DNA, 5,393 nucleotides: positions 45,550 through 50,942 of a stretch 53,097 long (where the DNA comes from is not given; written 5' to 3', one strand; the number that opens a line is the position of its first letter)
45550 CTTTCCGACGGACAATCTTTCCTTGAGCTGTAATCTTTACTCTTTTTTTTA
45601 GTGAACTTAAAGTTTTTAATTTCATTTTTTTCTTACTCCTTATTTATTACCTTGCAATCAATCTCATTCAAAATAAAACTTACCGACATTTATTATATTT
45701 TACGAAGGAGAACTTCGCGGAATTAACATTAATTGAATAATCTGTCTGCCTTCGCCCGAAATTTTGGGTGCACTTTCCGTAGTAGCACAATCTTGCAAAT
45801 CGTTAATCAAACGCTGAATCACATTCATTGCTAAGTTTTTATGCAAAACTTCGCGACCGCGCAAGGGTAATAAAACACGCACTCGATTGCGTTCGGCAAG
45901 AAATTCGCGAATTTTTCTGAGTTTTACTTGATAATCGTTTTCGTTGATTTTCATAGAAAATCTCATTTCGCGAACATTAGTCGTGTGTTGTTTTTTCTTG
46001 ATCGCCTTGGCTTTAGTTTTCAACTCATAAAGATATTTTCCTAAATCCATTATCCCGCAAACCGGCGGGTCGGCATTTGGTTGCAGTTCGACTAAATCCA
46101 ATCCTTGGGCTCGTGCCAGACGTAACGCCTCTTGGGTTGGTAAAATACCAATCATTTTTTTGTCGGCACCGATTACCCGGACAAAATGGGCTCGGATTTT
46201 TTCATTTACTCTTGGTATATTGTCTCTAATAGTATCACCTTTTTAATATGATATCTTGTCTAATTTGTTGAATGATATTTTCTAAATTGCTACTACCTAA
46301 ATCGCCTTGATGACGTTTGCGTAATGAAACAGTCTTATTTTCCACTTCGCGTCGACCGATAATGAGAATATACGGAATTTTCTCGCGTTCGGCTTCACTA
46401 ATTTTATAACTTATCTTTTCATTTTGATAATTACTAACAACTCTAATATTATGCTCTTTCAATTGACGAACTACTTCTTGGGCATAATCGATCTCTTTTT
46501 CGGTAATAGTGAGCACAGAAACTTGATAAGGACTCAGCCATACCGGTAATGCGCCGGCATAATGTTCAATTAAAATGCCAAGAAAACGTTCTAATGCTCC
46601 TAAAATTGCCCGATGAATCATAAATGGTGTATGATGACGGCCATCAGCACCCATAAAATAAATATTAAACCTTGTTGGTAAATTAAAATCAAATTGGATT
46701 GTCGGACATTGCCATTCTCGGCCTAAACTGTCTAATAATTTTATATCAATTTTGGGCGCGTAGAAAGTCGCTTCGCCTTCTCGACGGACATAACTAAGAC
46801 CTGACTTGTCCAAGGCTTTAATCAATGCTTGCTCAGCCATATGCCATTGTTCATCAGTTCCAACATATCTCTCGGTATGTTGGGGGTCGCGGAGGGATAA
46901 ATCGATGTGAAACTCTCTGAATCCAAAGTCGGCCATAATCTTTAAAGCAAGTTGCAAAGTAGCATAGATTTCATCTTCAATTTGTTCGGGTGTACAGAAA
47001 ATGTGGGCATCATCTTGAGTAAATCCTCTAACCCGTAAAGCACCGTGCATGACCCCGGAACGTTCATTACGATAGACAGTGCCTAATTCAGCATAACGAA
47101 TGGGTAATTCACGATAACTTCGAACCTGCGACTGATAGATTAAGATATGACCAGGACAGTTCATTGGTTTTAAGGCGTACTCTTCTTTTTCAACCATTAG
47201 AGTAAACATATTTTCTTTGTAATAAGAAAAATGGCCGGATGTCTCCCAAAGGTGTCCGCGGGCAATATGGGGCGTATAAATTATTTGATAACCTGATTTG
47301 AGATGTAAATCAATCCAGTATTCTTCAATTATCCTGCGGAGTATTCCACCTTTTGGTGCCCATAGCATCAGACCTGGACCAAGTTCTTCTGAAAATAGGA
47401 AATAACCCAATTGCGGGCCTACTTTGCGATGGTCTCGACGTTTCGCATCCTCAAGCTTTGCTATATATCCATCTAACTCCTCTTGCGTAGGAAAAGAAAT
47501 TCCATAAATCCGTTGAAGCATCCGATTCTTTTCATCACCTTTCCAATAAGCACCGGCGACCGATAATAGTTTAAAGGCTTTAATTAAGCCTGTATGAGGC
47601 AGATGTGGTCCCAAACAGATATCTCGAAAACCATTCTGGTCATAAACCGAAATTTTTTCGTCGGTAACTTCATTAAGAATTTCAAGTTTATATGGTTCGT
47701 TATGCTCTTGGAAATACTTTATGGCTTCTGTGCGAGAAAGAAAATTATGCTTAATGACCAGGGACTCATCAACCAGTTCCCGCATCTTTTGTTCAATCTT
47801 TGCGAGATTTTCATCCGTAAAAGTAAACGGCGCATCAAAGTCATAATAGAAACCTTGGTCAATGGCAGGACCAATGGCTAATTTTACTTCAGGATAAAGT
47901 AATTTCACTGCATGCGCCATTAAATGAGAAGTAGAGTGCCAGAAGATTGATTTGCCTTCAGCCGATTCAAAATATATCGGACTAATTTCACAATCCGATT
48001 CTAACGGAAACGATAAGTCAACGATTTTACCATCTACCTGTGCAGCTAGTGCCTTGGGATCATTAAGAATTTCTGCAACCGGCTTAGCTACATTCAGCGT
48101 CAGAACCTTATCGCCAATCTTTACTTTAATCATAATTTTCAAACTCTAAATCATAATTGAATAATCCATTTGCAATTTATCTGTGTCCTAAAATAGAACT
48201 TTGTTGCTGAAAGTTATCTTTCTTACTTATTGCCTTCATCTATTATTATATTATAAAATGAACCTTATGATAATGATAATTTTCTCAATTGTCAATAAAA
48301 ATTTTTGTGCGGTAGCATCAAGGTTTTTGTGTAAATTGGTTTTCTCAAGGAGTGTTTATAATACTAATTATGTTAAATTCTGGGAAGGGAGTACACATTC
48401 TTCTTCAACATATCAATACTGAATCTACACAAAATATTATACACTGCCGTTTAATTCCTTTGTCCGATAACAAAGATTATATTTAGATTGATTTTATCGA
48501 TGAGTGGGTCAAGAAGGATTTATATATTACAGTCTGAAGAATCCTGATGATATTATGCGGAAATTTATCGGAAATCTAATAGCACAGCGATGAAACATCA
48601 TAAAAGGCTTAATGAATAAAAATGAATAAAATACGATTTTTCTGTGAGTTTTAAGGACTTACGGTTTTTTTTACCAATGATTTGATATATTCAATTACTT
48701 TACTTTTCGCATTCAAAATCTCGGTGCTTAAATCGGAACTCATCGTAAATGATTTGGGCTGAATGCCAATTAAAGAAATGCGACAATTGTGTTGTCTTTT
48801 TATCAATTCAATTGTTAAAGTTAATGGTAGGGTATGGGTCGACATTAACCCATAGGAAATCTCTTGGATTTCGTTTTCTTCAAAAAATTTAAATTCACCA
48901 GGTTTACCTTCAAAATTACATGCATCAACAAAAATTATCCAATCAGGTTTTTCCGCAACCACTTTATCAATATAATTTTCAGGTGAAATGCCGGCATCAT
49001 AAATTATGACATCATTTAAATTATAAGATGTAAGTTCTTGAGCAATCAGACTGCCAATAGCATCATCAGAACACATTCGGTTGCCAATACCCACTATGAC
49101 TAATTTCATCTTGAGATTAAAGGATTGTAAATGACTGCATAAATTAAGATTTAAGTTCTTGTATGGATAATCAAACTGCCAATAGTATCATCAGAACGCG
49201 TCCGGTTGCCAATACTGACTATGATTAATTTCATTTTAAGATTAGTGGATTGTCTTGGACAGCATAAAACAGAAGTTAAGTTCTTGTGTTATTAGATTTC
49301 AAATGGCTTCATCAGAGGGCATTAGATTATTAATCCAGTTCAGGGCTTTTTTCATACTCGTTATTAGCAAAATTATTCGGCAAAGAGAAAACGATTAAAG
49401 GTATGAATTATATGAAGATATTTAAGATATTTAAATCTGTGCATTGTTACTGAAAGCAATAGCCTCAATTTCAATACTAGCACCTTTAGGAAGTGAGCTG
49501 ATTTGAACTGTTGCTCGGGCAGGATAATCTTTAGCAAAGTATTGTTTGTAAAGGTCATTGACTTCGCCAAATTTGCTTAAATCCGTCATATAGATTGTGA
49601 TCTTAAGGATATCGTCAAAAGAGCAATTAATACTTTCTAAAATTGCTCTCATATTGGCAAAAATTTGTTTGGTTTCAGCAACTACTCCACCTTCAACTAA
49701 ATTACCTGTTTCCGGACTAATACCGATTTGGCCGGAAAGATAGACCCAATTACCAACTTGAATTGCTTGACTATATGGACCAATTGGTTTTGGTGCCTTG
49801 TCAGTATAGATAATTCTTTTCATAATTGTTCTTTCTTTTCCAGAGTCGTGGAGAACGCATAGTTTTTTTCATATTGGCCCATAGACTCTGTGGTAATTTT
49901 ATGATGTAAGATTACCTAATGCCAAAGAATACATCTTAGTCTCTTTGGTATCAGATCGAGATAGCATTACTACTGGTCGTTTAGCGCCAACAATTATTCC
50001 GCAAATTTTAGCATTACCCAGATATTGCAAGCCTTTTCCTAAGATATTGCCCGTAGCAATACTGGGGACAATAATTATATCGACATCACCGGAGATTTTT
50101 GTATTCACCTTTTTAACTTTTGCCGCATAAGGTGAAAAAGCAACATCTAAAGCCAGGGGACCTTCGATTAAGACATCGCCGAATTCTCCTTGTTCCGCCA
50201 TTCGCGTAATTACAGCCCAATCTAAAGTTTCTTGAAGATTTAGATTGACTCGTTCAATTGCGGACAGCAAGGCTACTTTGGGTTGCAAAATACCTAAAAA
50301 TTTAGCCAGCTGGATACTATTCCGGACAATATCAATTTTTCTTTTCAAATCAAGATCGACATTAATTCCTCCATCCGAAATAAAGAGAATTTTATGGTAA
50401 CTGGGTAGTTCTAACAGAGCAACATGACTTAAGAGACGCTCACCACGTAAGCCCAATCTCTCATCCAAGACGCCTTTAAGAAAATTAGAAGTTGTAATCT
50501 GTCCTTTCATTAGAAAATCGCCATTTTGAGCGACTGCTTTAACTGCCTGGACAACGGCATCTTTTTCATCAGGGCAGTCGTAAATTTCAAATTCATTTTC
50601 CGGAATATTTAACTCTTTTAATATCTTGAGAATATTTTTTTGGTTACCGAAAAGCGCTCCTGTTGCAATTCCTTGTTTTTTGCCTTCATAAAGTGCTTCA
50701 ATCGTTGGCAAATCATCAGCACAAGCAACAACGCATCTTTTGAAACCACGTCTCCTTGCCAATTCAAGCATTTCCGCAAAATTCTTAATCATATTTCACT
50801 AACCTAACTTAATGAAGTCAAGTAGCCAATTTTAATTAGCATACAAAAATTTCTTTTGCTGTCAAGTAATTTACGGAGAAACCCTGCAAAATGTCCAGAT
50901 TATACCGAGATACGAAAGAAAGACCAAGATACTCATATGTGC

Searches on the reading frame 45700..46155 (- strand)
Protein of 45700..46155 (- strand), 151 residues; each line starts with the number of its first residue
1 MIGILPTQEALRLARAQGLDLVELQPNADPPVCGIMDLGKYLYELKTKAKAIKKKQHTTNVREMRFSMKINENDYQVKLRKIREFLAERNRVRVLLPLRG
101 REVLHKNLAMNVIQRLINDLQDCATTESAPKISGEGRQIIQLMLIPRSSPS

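Call 61: search_protein_families(library=pfam, proteins=[window:45700-46155:-], max_evalue=0.00001)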
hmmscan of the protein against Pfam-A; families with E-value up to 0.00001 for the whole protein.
window:45700-46155:- (151 aa): 2 families
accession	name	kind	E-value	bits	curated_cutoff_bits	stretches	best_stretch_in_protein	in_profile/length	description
PF00707.27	IF3_C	-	4.2e-25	88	34.8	1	60-140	2-80/86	Translation initiation factor IF-3, C-terminal domain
PF05198.21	IF3_N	-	1.7e-19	70.2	26.9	1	2-51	20-69/70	Translation initiation factor IF-3, N-terminal domain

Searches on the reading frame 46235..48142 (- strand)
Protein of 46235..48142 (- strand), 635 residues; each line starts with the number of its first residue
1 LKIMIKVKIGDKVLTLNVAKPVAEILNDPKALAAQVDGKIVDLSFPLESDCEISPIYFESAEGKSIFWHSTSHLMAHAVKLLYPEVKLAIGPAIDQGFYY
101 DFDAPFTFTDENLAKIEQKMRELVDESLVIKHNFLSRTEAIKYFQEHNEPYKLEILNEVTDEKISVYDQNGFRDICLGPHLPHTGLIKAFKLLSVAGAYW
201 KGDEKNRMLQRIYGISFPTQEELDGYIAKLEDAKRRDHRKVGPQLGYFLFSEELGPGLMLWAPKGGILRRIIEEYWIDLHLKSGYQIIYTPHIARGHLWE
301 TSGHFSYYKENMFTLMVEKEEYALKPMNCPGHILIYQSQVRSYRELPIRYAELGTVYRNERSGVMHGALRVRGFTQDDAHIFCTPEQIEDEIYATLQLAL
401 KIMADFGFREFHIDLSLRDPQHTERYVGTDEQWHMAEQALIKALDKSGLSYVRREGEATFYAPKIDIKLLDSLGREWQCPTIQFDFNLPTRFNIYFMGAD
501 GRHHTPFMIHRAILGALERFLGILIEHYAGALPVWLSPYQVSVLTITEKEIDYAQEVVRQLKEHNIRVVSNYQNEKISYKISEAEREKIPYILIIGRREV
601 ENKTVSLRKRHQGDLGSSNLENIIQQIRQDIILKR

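Call 61: search_protein_families(library=pfam, proteins=[window:46235-48142:-], max_evalue=0.00001)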
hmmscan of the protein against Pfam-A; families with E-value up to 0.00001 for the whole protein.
window:46235-48142:- (635 aa): 3 families
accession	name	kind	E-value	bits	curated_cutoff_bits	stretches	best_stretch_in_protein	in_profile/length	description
PF00587.30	tRNA-synt_2b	-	1.6e-48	165.5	29.3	1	318-528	6-179/179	tRNA synthetase class II core domain (G, H, P, S and T)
PF03129.25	HGTP_anticodon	-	1.1e-19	70.8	21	1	540-629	1-93/94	Anticodon binding domain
PF07973.19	tRNA_SAD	-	1.9e-15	57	24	1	164-213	1-44/44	Threonyl and Alanyl tRNA synthetase second additional domain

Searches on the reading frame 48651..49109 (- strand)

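Call 61: search_protein_families(library=pfam, proteins=[window:48651-49109:-], max_evalue=0.00001)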
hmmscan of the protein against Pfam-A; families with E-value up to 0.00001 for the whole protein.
window:48651-49109:- (152 aa): 1 family
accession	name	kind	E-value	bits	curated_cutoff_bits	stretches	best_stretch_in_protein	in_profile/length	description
PF01750.23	HycI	-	4.1e-18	65.9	23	1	24-142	5-127/130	Hydrogenase maturation protease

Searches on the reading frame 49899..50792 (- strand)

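Call 12: search_protein_families(library=pfam, proteins=[window:49899-50792:-])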
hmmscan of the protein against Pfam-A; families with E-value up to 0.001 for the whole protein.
window:49899-50792:- (297 aa): 1 family
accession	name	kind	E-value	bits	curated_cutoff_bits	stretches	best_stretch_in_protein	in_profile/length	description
PF01515.24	PTA_PTB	-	6.4e-38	131.3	24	1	77-292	102-317/319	Phosphate acetyl/butaryl transferase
